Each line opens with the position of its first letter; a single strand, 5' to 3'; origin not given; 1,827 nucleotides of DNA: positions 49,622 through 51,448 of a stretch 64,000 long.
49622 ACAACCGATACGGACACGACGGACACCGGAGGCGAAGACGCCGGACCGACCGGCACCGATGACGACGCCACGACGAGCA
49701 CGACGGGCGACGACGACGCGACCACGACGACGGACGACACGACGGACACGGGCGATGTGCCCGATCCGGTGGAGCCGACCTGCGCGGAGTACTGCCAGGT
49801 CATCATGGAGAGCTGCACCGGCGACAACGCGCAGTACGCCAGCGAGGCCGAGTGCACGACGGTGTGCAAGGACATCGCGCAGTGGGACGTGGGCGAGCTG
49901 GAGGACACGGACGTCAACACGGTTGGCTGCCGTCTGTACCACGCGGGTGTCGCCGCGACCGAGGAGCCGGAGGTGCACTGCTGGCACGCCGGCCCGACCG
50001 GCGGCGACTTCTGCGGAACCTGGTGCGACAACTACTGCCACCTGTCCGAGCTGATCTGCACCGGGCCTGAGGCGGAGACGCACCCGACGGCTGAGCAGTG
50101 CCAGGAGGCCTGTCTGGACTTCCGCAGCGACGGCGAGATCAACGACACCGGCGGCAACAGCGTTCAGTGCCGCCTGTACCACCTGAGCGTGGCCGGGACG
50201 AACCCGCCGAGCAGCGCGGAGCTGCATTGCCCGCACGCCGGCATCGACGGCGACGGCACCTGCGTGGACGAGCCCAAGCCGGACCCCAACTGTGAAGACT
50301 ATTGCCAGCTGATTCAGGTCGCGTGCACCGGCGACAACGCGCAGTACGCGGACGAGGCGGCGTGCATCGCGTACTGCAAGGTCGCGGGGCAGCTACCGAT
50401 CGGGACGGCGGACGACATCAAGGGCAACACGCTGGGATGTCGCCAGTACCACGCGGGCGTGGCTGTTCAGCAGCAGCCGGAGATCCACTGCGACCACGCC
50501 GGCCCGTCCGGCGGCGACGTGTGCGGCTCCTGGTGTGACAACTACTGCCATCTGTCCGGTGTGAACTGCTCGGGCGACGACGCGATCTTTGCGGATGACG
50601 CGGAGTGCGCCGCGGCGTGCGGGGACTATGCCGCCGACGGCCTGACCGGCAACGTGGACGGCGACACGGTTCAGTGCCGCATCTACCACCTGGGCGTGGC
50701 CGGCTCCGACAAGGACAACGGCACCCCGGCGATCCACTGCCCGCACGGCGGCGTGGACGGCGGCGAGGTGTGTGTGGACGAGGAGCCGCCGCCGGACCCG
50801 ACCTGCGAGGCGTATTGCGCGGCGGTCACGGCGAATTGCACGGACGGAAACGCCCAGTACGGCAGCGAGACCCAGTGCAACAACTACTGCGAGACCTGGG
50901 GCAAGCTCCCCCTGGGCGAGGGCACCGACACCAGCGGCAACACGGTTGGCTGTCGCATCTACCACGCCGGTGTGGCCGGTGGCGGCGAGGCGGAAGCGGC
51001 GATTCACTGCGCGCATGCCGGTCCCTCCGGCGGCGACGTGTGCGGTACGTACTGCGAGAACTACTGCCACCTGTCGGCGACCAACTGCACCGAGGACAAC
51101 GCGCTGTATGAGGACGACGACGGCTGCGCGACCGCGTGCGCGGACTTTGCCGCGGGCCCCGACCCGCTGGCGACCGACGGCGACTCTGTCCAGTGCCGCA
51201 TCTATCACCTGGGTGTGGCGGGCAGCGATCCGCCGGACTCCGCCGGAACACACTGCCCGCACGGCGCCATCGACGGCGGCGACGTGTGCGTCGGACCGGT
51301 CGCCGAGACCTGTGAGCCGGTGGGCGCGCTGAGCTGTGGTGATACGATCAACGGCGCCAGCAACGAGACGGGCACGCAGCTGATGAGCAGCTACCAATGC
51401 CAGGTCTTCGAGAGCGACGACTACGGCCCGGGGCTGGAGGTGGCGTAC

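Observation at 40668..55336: Two tandem giant lipoproteins built from a Cys6/His2 module that matches no domain I can name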

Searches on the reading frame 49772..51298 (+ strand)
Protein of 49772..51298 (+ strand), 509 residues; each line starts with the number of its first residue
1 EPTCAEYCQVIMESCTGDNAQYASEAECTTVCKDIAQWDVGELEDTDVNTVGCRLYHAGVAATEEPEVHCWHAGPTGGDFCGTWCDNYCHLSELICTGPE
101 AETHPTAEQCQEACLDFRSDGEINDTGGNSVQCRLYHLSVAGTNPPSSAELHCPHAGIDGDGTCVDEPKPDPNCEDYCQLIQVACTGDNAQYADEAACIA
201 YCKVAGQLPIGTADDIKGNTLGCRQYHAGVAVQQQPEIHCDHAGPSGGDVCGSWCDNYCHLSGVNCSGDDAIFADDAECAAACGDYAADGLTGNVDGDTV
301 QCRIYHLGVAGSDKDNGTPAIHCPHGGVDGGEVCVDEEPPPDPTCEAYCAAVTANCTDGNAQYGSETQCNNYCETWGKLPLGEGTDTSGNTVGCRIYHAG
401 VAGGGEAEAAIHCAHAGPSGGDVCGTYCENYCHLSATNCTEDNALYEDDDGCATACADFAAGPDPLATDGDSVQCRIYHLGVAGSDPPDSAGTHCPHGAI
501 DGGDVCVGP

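Call 93: predict_structure(alignment_id=A6)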
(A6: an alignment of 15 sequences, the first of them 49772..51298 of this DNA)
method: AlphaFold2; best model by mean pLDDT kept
length: 509 residues; sequences in the alignment: 15
mean_pLDDT: 85.5   pTM: 0.45
mean pLDDT of the five models: 85.5, 84.1, 83.2, 82.8, 81.2
residues with pLDDT >= 90: 161; 70-90: 315; 50-70: 33; < 50: 0
segments of 3 or more residues with pLDDT < 50: none
pLDDT, mean of each block of 10 residues (from residue 1): 91 91 86 82 89 94 91 84 87 76 71 86 79 86 68 82 72 91 87 83 79 85 90 81 87 90 89 92 89 82 88 77 90 74 91 92 87 83 86 93 82 89 89 90 90 91 83 91 76 92 85
secondary structure, 60 per line:
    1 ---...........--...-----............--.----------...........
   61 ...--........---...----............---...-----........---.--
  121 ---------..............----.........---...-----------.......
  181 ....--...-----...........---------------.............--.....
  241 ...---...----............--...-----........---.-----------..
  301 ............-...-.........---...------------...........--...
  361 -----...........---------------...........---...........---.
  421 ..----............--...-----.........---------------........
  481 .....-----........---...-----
elements in order: H4-14 H25-36 H51-63 H66-73 H84-95 H107-114 H131-143 H148-156 H174-184 H195-205 H221-233 H236-243 H254-265 H276-283 H300-312 H318-326 H345-355 H366-376 H392-402 H406-416 H427-438 H449-457 H473-485 H491-498
